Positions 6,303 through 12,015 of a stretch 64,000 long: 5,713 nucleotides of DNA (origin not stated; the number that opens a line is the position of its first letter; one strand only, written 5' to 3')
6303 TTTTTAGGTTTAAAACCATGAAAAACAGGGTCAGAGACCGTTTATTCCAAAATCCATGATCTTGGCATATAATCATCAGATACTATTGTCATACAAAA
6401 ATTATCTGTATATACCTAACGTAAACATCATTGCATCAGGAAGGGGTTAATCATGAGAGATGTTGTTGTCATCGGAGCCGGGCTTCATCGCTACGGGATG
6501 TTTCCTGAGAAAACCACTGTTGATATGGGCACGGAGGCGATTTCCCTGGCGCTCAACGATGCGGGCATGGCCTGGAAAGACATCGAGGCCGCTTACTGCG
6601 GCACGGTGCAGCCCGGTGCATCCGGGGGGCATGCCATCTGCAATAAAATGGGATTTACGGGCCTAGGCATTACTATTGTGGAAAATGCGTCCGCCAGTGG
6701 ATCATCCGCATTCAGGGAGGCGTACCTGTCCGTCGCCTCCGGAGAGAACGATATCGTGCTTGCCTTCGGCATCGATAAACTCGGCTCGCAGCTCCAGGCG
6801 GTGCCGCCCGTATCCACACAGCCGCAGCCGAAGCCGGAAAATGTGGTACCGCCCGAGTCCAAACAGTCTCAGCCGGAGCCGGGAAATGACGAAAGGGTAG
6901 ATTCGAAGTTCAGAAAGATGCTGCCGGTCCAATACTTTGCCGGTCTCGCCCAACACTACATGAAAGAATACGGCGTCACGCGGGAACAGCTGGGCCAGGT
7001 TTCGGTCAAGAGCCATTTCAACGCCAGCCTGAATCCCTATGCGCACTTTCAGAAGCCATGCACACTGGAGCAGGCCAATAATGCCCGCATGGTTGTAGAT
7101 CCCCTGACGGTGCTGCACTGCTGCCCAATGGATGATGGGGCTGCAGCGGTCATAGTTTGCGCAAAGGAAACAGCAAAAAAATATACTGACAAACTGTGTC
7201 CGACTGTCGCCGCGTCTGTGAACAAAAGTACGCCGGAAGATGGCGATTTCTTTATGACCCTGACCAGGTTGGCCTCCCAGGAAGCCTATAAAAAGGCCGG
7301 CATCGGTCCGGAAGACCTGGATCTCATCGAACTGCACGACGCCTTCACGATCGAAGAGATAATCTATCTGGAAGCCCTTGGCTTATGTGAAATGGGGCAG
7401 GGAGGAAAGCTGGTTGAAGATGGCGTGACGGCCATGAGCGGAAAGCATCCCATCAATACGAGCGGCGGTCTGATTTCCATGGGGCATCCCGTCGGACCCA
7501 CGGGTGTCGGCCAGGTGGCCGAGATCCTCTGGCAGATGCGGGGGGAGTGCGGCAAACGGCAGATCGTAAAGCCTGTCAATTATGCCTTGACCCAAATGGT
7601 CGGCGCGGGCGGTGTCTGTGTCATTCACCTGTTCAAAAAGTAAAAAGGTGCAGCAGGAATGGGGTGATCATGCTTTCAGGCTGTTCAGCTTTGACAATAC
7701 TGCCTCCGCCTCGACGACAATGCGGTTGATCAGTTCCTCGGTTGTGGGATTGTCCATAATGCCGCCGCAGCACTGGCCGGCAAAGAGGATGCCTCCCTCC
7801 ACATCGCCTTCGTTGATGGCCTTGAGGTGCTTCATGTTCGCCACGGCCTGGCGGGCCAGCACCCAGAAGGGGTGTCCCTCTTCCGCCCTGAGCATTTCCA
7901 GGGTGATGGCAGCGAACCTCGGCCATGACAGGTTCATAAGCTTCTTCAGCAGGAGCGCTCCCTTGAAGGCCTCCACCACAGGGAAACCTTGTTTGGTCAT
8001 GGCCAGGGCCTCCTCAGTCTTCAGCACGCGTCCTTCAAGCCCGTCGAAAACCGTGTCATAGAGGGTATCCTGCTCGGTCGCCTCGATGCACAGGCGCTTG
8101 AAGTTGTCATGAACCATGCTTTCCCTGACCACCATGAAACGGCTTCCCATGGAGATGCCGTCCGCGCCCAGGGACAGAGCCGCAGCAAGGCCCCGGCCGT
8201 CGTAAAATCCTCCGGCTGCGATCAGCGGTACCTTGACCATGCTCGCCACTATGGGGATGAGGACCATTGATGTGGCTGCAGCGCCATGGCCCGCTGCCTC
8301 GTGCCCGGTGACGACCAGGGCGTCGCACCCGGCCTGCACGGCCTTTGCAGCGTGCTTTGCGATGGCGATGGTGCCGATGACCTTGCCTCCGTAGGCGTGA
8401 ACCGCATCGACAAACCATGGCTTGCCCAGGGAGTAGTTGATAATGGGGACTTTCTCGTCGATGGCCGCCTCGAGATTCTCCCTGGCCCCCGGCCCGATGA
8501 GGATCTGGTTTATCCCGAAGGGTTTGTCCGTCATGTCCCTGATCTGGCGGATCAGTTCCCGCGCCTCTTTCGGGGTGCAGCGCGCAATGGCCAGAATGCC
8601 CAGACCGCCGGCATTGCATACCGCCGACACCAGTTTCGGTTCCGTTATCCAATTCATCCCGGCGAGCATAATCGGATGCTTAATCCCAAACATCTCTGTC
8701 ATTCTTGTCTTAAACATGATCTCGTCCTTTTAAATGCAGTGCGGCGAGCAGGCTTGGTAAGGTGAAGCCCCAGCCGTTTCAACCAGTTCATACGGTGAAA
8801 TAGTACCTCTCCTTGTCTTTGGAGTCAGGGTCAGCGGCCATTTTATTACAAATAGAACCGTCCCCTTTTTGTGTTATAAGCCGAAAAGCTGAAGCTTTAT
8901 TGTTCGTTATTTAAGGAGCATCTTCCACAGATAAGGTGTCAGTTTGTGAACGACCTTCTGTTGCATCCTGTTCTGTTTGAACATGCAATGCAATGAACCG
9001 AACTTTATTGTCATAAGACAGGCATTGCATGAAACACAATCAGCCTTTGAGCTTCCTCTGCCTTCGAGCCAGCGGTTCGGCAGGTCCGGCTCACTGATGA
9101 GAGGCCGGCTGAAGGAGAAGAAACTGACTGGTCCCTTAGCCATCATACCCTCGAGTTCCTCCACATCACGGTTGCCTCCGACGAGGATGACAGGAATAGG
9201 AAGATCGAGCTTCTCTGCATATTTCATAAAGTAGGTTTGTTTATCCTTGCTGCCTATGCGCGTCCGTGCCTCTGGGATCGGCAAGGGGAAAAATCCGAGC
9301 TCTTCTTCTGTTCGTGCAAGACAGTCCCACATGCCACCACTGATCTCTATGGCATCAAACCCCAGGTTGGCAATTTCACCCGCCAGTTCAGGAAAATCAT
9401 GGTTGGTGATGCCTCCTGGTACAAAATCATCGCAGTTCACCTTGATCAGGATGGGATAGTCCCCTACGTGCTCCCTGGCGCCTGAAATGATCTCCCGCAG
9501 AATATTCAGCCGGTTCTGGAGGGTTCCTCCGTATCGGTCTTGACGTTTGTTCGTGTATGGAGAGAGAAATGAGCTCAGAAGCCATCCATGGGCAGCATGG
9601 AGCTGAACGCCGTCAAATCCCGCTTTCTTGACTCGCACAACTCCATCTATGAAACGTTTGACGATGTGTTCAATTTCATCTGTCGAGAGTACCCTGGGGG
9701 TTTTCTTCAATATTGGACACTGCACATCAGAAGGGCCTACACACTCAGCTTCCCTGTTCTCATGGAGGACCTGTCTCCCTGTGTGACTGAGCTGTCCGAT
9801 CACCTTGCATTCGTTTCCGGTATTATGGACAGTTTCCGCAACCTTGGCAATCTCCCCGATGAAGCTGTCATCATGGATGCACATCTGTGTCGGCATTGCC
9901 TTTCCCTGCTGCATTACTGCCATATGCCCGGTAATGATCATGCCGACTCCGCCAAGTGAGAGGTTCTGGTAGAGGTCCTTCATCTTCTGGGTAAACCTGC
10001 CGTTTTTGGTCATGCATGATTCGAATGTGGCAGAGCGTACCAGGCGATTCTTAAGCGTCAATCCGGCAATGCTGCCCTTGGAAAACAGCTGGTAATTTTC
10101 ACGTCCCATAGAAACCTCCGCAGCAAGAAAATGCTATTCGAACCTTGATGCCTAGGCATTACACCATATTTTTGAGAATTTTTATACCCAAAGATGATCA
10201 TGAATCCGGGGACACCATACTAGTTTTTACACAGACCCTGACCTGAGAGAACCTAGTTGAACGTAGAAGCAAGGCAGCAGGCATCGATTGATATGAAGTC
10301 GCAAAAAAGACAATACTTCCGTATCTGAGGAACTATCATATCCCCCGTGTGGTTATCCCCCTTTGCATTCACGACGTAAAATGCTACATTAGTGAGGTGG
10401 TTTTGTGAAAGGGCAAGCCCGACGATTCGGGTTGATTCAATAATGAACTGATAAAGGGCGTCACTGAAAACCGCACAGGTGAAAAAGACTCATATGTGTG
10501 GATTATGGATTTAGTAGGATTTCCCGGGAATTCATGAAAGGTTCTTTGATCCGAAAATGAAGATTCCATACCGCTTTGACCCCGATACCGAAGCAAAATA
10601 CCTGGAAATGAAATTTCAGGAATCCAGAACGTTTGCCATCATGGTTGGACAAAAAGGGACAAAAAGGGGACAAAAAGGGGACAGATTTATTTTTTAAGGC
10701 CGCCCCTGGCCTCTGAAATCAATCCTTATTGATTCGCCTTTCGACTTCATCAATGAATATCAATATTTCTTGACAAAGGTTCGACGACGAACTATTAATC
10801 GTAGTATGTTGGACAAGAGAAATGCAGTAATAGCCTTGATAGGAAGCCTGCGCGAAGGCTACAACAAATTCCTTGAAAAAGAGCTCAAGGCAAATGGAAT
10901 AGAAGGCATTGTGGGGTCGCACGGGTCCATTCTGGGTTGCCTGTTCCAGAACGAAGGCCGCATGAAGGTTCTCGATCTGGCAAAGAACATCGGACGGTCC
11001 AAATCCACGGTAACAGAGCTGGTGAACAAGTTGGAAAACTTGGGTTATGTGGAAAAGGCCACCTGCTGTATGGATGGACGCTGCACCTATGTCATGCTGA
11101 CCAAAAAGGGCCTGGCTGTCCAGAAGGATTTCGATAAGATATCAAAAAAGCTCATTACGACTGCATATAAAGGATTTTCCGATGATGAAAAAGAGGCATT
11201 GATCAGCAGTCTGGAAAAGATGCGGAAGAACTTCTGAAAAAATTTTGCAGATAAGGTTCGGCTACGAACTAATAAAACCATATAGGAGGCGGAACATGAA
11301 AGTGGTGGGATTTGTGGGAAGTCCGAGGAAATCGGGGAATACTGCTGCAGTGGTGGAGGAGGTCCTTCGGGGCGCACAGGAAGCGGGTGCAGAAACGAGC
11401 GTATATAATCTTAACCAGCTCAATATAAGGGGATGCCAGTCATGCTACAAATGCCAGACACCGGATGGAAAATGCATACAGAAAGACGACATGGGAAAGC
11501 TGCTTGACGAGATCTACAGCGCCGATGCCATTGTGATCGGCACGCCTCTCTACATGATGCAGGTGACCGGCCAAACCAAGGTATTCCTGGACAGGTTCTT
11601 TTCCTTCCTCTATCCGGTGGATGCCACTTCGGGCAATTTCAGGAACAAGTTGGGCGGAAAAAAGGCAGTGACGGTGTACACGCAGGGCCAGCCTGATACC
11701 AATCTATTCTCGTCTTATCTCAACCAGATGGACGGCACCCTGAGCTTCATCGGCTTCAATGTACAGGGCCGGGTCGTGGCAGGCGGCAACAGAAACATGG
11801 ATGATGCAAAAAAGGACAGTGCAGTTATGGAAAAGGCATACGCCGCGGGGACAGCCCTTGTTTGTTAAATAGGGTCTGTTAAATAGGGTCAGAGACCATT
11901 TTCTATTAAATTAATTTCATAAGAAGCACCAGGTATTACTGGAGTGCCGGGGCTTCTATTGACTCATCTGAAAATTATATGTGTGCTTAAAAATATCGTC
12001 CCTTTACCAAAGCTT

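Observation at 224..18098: GGGGAC-core short interspersed repeat superfamily fills the intergenic DNA of nt 1-18,100 and is not seen in the other 46 kb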

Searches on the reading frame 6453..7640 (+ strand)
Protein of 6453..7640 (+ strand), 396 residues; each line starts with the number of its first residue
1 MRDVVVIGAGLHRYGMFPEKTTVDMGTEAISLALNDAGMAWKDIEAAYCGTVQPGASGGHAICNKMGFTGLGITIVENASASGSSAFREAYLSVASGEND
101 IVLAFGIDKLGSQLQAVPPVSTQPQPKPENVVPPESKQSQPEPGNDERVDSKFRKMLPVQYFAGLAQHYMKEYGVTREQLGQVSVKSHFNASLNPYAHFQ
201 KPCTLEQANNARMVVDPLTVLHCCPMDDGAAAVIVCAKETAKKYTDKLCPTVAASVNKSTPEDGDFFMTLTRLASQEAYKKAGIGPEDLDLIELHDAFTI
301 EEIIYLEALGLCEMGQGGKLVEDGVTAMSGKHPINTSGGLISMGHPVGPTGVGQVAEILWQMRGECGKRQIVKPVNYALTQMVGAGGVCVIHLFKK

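Call 52: search_protein_families(library=pfam, proteins=[window:6453-7640:+], max_evalue=0.001)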
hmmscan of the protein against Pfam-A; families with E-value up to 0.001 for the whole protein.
window:6453-7640:+ (396 aa): 3 families
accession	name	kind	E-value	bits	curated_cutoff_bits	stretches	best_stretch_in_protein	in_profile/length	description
PF22691.2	Thiolase_C_1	-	1.3e-38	132.5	28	1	259-385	8-132/144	Thiolase C-terminal domain-like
PF00108.29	Thiolase_N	-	3e-20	73.1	26.4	1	14-238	15-259/260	Thiolase, N-terminal domain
PF02803.24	Thiolase_C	-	2e-13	50.5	27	1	269-368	22-103/123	Thiolase, C-terminal domain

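Call 53: find_homologous_proteins(query=window:6453-7640:+, max_evalue=1e-60)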
Query window:6453-7640:+ (396 aa): 2514 proteins with E <= 1e-60 among 8000 candidates; the best 120 are listed.
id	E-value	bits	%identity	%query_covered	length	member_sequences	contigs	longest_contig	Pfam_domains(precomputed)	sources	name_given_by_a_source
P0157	3.9e-253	857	94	100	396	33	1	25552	PF02803.25,PF00108.30,PF22691.3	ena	-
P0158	3.8e-249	844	92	100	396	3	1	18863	PF02803.25,PF00108.30,PF22691.3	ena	-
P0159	1.1e-244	830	89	100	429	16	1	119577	PF02803.25,PF00108.30,PF22691.3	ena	-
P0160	2.2e-244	829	91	100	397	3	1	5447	PF02803.25,PF00108.30,PF22691.3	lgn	-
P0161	4.8e-238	808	88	100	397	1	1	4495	PF02803.25,PF00108.30,PF22691.3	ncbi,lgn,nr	ncbi:MAG: thiolase family protein [Deltaproteobacteria bacterium]|nr:thiolase family protein [Deltap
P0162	3.6e-234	795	85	100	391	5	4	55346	PF02803.25,PF00108.30,PF22691.3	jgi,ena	-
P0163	2.3e-233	792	86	100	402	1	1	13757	PF02803.25,PF00108.30,PF22691.3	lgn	-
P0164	3.0e-233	792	85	100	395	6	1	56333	PF02803.25,PF00108.30,PF22691.3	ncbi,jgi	jgi:acetyl-CoA acetyltransferase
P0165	3.3e-233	792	86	100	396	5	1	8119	PF02803.25,PF00108.30,PF22691.3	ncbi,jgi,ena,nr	ncbi:MAG TPA: thiolase family protein [Deltaproteobacteria bacterium]|nr:thiolase family protein [De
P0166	2.3e-232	789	84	100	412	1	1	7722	PF02803.25,PF00108.30,PF22691.3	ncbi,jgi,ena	-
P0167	5.3e-232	788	86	100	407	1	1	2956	PF02803.25,PF00108.30,PF22691.3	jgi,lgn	-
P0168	4.4e-231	785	86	100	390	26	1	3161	PF02803.25,PF00108.30,PF22691.3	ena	-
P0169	1.1e-229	780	86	100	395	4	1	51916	PF02803.25,PF00108.30,PF22691.3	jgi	-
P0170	5.8e-228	774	85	100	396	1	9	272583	PF02803.25,PF00108.30,PF22691.3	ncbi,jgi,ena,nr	ncbi:MAG TPA: thiolase family protein [Deltaproteobacteria bacterium]|jgi:acetyl-CoA acetyltransfera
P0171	9.1e-227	771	84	100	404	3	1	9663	PF02803.25,PF00108.30,PF22691.3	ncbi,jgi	-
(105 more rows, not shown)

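Call 54: find_encoding_contigs(protein=P0157, flank=10000, max_places=2)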
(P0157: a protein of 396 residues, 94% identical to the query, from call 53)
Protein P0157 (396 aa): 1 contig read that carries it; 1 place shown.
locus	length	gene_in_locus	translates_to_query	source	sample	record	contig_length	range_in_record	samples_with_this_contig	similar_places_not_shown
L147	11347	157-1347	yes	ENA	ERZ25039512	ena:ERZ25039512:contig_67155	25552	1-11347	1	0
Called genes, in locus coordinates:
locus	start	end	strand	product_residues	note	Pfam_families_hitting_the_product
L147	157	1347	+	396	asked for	PF00108:Thiolase_N, PF02803:Thiolase_C, PF22691:Thiolase_C_1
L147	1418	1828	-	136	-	PF01850:PIN, PF13470:PIN_3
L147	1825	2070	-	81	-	-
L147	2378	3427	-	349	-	PF00478:IMPDH (weak), PF03060:NMO, PF01070:FMN_dh (weak)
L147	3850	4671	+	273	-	PF20968:MASE8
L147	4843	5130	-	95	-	-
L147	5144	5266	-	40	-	-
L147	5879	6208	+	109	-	-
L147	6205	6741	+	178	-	-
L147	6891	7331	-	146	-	-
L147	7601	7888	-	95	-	-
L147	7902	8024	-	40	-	-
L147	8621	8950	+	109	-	-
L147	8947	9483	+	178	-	-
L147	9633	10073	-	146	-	-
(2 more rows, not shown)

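Call 55: find_encoding_contigs(protein=P0158, flank=10000, max_places=2)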
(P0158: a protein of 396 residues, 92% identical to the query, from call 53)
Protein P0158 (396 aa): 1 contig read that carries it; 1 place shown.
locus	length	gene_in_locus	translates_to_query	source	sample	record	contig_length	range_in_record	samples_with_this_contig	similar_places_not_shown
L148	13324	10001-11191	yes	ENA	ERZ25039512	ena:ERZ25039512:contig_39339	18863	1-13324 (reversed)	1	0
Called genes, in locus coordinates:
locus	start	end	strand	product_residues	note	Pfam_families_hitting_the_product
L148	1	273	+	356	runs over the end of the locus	PF13384:HTH_23, PF13518:HTH_28, PF13551:HTH_29, PF13565:HTH_32, PF13358:DDE_3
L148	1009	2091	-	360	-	PF12686:DUF3800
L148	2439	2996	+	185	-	PF01797:Y1_Tnp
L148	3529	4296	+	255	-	PF10137:CAP12-PCTIR_TIR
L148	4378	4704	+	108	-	-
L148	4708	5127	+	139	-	-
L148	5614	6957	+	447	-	PF00078:RVT_1, PF08388:GIIM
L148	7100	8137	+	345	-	PF14022:DUF4238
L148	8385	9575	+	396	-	-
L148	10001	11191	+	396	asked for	PF00108:Thiolase_N, PF02803:Thiolase_C, PF22691:Thiolase_C_1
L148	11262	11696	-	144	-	PF01850:PIN, PF13470:PIN_3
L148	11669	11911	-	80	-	-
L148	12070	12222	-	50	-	-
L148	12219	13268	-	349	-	PF00478:IMPDH (weak), PF03060:NMO, PF01070:FMN_dh (weak)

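Call 56: find_encoding_contigs(protein=P0159, flank=10000, max_places=2)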
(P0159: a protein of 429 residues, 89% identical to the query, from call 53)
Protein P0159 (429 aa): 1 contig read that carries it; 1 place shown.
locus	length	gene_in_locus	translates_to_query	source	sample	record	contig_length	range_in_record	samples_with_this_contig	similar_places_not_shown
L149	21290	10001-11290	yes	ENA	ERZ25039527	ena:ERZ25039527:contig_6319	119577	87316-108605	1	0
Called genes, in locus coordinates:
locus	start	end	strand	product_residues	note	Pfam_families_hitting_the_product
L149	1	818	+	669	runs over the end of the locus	PF02901:PFL-like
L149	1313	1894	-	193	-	PF01797:Y1_Tnp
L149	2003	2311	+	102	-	-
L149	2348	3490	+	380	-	PF13424:TPR_12 (weak), PF13432:TPR_16, PF14559:TPR_19 (weak), PF00515:TPR_1, PF07719:TPR_2, PF13181:TPR_8, PF13414:TPR_11, PF13424:TPR_12, +6 more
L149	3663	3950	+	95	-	PF08239:SH3_3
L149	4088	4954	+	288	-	PF00989:PAS (weak), PF08448:PAS_4, PF13426:PAS_9 (weak), PF14598:PAS_11 (weak), PF08447:PAS_3, PF00989:PAS (weak), PF13188:PAS_8, PF13426:PAS_9 (weak)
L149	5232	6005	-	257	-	PF13620:CarboxypepD_reg (weak), PF05433:Rick_17kDa_Anti (weak)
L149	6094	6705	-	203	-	-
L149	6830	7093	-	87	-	-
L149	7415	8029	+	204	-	PF01434:Peptidase_M41 (faint)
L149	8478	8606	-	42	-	-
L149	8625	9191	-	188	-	PF09538:FYDLN_acid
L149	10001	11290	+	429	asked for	PF00108:Thiolase_N, PF02803:Thiolase_C, PF22691:Thiolase_C_1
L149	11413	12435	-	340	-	PF00037:Fer4 (faint), PF13187:Fer4_9 (weak), PF02754:CCG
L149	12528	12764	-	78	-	PF04020:Phage_holin_4_2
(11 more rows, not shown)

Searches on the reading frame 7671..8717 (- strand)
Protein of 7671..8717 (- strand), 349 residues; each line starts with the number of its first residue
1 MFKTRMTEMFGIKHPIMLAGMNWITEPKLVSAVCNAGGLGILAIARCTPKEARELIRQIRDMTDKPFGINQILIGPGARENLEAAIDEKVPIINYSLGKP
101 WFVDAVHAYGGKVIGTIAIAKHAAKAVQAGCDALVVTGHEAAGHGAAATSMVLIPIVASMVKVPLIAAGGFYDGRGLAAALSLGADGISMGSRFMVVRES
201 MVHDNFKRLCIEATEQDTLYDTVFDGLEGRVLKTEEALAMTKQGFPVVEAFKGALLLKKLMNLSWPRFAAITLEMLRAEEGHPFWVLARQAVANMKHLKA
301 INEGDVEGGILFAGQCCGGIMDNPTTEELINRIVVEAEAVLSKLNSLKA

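Call 52: search_protein_families(library=pfam, proteins=[window:7671-8717:-], max_evalue=0.001)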
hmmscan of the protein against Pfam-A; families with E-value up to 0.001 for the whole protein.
window:7671-8717:- (349 aa): 3 families
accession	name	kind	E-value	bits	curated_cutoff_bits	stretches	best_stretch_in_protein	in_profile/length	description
PF03060.21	NMO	-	4.8e-62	210.7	28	2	80-335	104-330/331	Nitronate monooxygenase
PF00478.31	IMPDH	-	1.3e-10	41.3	25.6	1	3-200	24-245/345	IMP dehydrogenase / GMP reductase domain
PF01070.24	FMN_dh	-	5.8e-07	29.3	24.9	1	117-195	226-306/350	FMN-dependent dehydrogenase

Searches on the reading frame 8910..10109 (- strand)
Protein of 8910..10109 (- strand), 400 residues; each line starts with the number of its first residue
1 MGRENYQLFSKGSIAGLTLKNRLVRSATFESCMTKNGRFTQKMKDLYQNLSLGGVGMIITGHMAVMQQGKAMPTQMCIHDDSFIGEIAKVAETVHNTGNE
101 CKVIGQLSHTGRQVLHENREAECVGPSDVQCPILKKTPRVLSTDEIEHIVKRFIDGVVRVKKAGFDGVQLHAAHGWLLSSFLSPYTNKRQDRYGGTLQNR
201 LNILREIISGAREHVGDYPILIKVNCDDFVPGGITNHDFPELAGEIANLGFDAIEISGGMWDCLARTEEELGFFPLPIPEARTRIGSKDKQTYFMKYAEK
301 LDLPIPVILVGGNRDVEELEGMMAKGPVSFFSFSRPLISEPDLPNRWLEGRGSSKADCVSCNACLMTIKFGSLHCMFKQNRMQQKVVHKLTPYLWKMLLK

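Call 52: search_protein_families(library=pfam, proteins=[window:8910-10109:-], max_evalue=0.001)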
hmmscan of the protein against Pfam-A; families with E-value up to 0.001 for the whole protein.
window:8910-10109:- (400 aa): 1 family
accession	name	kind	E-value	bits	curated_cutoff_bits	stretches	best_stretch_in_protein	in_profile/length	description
PF00724.26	Oxidored_FMN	-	2.7e-50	172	27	1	13-351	7-339/342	NADH:flavin oxidoreductase / NADH oxidase family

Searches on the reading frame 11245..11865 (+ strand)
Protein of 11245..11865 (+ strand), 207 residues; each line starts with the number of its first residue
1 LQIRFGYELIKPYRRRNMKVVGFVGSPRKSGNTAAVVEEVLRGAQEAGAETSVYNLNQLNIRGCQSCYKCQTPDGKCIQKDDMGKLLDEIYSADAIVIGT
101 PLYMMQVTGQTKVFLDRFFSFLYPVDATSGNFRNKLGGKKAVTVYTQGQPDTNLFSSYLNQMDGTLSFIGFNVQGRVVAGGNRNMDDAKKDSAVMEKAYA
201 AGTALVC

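Call 52: search_protein_families(library=pfam, proteins=[window:11245-11865:+], max_evalue=0.001)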
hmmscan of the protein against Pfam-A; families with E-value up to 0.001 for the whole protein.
window:11245-11865:+ (207 aa): 2 families
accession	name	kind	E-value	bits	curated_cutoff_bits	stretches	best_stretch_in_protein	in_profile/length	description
PF03358.20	FMN_red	-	2.9e-25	89.1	24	1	18-144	1-112/152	NADPH-dependent FMN reductase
PF02525.22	Flavodoxin_2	-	3.9e-19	69.6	27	1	18-198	1-193/198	Flavodoxin-like fold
